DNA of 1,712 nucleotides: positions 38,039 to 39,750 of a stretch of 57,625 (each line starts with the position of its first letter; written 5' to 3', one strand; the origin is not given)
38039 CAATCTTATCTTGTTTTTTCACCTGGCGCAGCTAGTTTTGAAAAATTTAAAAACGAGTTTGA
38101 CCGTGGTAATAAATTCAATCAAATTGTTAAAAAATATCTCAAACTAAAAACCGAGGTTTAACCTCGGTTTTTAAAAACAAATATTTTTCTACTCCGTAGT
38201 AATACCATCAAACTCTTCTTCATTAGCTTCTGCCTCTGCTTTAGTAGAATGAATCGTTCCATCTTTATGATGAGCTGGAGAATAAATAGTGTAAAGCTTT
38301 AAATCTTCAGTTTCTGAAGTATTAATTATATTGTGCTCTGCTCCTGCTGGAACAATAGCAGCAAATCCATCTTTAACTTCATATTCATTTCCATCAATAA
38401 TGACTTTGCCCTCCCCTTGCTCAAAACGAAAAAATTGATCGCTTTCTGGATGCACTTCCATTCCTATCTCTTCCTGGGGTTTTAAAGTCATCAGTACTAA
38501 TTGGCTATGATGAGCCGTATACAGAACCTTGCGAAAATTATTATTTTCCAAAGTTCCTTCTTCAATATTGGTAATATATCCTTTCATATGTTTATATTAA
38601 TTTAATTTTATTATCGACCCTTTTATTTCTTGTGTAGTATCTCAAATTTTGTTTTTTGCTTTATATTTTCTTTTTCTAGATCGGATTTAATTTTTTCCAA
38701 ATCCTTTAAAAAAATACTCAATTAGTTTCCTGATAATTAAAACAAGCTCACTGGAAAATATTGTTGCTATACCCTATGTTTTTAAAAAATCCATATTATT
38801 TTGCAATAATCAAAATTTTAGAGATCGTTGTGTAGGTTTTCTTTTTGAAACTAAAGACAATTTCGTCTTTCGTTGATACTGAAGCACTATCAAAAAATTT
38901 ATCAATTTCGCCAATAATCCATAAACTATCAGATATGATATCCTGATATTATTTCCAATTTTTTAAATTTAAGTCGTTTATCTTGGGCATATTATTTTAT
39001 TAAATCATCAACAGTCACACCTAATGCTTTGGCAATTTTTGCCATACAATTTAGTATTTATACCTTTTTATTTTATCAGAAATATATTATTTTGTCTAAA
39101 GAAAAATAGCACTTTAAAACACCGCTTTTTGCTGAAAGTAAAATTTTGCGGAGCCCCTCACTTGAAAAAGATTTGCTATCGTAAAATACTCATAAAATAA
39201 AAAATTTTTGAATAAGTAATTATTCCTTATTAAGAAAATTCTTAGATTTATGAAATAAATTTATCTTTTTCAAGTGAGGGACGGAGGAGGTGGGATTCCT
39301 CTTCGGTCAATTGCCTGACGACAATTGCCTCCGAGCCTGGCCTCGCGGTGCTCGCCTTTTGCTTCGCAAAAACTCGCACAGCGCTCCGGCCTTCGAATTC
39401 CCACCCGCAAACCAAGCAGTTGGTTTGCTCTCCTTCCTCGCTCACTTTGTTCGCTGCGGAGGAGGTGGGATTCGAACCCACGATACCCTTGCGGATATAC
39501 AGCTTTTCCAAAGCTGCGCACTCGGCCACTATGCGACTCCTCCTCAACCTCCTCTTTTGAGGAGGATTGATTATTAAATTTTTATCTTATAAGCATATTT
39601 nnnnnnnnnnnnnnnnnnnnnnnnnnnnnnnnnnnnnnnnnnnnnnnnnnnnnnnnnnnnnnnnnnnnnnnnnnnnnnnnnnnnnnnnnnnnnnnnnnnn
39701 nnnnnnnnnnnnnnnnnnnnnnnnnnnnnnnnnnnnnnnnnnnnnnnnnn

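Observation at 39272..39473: GC-rich 176-nt structured element attached to tRNA-Ser, bounded by a 17-bp copy of the tRNA 3' end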

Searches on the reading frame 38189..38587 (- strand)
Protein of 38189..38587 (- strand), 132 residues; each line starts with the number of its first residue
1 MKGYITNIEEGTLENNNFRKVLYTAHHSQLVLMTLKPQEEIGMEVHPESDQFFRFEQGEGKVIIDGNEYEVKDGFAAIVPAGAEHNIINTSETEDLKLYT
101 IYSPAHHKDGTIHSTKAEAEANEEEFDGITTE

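Call 13: find_encoding_contigs(protein=window:38189-38587:-, flank=3000, max_places=10)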
Protein window:38189-38587:- (132 aa): no gene with exactly this product is on record in the collection.

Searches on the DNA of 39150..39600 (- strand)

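Call 4: search_rna_families(source=window, start=39150, end=39600, threshold=evalue, max_evalue=10, show_alignments=4)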
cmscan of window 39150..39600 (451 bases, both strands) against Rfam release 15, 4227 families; matches with E-value up to 10: 7.
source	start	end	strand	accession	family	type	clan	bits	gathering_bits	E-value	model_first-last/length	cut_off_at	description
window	39457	39543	-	RF00005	tRNA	Gene; tRNA;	CL00001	55.9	29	1.7e-11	1-71/71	no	tRNA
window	39457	39502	+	RF04351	Plastid-psbl-rps4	Cis-reg;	-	22.6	68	0.021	1-53/53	no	Plastid-psbl-rps4 3UTR RNA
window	39219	39280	-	RF02952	dfrA-dnaX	Gene; sRNA;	-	21.1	48.6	7.5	1-76/76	no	dfrA-dnaX RNA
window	39396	39557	-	RF02223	sX4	Gene; sRNA;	-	17.3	70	0.19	1-167/167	no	Proteobacterial sRNA sX4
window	39534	39586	+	RF02278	Betaproteobacteria_toxic_sRNA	Gene; sRNA;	-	16.9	50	0.68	1-64/64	no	Betaproteobacteria toxic small RNA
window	39456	39509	+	RF04354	Plastid-ycf2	Cis-reg;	-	14.6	65.7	4.2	1-75/75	no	Plastid-ycf2 5UTR RNA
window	39448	39532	-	RF00233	Tymo_tRNA-like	Cis-reg;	-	12.3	40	5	1-84/84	no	Tymovirus/Pomovirus/Furovirus tRNA-like 3' UTR element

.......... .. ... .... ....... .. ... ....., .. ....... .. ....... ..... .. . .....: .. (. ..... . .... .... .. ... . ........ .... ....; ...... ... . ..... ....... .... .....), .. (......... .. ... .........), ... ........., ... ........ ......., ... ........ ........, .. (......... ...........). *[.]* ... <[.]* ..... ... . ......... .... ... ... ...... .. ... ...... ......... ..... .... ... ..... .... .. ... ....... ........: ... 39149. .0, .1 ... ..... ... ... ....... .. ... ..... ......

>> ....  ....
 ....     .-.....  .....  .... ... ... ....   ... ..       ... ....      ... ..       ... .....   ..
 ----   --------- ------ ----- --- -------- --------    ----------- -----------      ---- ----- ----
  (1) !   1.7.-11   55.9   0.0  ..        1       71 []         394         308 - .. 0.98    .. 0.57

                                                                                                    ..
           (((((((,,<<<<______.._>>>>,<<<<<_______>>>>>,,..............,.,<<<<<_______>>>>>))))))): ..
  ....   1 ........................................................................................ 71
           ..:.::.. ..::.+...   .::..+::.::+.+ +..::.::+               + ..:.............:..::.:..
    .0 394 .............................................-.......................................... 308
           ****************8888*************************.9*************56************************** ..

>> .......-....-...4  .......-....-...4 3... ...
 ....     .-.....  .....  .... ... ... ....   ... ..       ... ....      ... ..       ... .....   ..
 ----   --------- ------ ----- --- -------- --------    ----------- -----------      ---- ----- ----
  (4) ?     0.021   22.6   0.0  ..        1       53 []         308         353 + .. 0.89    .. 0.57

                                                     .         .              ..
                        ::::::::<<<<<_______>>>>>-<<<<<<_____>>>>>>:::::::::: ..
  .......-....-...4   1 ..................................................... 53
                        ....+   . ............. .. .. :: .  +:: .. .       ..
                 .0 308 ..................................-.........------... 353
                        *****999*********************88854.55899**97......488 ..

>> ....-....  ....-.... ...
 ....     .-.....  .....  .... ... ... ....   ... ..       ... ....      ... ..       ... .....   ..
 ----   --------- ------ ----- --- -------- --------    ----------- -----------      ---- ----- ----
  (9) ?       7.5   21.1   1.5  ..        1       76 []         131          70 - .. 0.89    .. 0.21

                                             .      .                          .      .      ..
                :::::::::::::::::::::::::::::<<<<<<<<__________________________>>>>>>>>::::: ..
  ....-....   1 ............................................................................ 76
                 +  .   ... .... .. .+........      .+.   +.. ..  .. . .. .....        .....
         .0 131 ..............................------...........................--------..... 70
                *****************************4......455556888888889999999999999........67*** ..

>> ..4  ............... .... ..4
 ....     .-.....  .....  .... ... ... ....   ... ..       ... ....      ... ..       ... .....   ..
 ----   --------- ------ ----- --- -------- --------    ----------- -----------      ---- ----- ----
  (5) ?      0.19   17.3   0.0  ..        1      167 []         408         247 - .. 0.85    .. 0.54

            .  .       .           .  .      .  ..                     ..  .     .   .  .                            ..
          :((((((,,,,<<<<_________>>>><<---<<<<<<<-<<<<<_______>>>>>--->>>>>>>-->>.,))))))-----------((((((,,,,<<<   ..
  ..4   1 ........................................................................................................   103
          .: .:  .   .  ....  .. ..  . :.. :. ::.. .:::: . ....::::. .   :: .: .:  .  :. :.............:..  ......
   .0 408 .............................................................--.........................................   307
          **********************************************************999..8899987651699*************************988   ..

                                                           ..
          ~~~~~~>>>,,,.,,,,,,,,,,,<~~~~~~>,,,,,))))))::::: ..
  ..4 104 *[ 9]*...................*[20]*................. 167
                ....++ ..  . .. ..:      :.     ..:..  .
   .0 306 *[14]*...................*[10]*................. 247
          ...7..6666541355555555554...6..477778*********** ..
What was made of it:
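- Tried and rejected: rRNA or other captured structural RNA fragment: no Rfam local hit (call 4).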

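Call 77: build_rna_model(alignment_id=A7)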
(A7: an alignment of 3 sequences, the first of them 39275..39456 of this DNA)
Model R1 built from alignment A7 (3 sequences, 212 columns); structure: RNAalifold consensus.
model positions 183; base pairs 52; branch points 2; effective number of sequences 1.25; information 0.59 bits per position. Calibrated on 0.2 Mb of random sequence (short: E-values are rough).
structure used (alignment columns):
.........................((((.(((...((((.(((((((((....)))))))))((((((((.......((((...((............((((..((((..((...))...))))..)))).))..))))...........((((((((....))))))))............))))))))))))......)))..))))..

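Call 79: search_with_rna_model(model_id=R1, sources=[window, L001, L002, L003, L006, L009, L010, L012, L013, L014, L015, L016, L017, L018, L019, L020, L021, L023, L027, L031, L032, L090, L091, L092, L093, L094, L096, L097, L098, L099, L100, L101, L102, L103, L104, L105, L106, L107, L108, L109, L110, L111, L112, L113, L115, L116, L117, L118, L119, L120, L121, L122, L123, L124, L125, L127, L128, L129, L131, L132, L134, L135, L138, L139, L140, L141, L142, L143, L144, L145, L146, L147, L149, L150, L151, L152, L153, L154, L156, L157, L158, L159, L160, L161, L162, L165, L166, L167, L168, L169, L170, L172, L173, L174, L175, L178, L179, L182, L194], max_evalue=10)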
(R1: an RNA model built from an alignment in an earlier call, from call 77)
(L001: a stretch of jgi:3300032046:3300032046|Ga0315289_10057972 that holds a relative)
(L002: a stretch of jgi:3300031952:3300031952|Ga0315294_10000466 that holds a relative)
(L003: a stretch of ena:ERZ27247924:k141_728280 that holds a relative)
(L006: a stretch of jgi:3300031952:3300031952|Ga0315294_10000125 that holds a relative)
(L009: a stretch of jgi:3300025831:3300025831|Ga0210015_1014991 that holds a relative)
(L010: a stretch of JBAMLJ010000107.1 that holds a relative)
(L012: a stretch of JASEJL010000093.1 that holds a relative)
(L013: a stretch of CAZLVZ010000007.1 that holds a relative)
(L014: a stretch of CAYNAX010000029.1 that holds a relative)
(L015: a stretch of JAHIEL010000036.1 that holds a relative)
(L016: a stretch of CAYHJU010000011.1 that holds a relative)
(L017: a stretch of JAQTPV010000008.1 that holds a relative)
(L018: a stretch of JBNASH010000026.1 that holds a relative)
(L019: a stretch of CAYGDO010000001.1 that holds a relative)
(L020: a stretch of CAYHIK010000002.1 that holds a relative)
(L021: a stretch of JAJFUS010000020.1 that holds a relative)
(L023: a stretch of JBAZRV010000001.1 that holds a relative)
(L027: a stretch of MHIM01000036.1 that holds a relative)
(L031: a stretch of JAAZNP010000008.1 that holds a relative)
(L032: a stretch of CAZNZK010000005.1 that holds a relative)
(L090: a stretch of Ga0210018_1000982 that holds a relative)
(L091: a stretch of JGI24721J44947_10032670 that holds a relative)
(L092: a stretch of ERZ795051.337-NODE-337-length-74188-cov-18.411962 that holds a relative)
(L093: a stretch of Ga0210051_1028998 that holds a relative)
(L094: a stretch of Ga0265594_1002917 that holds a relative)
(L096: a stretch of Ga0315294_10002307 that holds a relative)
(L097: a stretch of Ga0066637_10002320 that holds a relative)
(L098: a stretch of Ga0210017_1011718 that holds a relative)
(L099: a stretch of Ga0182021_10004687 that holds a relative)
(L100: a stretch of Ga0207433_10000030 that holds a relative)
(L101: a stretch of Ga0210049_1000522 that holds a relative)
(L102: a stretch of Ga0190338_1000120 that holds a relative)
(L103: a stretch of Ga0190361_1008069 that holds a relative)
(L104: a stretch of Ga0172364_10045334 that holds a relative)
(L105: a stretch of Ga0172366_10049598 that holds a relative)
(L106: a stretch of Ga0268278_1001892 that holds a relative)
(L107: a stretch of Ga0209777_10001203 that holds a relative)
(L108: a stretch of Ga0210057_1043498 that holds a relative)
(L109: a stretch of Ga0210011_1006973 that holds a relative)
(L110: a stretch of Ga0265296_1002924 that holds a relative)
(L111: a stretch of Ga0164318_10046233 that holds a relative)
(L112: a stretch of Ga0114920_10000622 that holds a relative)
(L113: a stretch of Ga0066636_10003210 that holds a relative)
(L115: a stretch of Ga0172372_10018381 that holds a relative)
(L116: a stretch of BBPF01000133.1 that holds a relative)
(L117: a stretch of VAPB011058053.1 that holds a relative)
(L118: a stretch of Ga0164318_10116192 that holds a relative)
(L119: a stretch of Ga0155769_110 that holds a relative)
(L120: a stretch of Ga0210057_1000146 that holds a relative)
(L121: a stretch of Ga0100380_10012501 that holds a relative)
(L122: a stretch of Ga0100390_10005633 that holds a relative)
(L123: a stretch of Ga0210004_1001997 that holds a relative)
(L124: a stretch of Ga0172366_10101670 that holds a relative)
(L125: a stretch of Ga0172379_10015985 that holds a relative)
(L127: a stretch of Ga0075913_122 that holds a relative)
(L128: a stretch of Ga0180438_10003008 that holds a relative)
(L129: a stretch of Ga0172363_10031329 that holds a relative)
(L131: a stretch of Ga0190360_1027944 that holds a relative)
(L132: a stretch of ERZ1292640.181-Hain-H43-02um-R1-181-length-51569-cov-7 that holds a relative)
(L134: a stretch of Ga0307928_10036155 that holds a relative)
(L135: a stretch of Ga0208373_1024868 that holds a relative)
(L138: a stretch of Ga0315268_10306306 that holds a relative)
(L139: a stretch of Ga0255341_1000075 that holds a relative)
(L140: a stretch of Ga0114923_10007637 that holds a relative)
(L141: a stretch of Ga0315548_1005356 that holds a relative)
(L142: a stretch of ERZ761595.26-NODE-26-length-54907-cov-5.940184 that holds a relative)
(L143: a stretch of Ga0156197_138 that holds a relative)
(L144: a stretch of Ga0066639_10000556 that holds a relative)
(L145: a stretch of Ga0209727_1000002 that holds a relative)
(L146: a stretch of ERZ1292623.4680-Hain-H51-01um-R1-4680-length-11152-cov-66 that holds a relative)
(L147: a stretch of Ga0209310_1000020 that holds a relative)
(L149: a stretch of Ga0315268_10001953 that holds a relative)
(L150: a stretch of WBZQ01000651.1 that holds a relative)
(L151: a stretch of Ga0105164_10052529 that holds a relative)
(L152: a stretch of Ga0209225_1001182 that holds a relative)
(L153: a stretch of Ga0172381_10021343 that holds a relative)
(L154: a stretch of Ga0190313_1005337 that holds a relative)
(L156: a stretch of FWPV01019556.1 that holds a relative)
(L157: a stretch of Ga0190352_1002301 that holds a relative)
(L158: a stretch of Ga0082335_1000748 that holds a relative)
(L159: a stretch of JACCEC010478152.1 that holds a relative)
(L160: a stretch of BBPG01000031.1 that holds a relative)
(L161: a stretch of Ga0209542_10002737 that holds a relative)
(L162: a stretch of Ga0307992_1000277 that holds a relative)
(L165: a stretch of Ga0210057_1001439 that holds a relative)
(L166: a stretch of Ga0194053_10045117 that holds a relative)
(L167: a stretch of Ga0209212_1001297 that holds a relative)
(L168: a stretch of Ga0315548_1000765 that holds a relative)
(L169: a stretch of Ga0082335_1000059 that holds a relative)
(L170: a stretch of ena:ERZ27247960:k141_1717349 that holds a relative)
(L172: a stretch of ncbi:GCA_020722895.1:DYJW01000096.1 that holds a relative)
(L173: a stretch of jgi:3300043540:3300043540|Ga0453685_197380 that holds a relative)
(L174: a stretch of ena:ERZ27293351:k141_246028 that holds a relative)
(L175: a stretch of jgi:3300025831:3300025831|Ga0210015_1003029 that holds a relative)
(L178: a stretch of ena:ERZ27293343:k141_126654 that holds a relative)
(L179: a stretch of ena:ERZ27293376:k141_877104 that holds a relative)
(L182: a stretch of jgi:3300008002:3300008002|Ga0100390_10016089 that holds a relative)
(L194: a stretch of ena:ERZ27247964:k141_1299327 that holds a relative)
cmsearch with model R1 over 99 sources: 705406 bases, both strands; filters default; matches with E-value up to 10: 5.
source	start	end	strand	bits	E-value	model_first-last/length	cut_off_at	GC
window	39274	39456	-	202.8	1.4e-57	1-183/183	no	0.58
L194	2637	2825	+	200.3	7.8e-57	1-183/183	no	0.54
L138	1148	1321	+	115.8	8.1e-32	1-183/183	no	0.53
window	54715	54756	+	9.3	2.6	1-183/183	no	0.36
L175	4003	4025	-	9.1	3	82-105/183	no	0.7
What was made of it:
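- GC stays at 53-58% in all three AT-rich hosts (call 79). The distribution is patchy (call 79).
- Tried and rejected: Covariance model R1 over 99 sources (705 kb) found only the three known members (calls 77, 79).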

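Call 85: search_dna_similar(query=window:39282-39456:-, collection=phages, mode=distant, max_evalue=0.01, max_rows=10)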
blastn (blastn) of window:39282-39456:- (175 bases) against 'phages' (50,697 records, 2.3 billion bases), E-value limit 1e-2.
No match.

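Call 86: search_dna_similar(query=window:39282-39456:-, collection=plasmids, mode=distant, max_evalue=0.01, max_rows=10)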
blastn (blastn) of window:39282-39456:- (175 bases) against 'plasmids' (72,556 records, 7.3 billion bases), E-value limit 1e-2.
No match.
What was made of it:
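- Tried and rejected: blastn against phage and plasmid collections gave no match (calls 85, 86).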
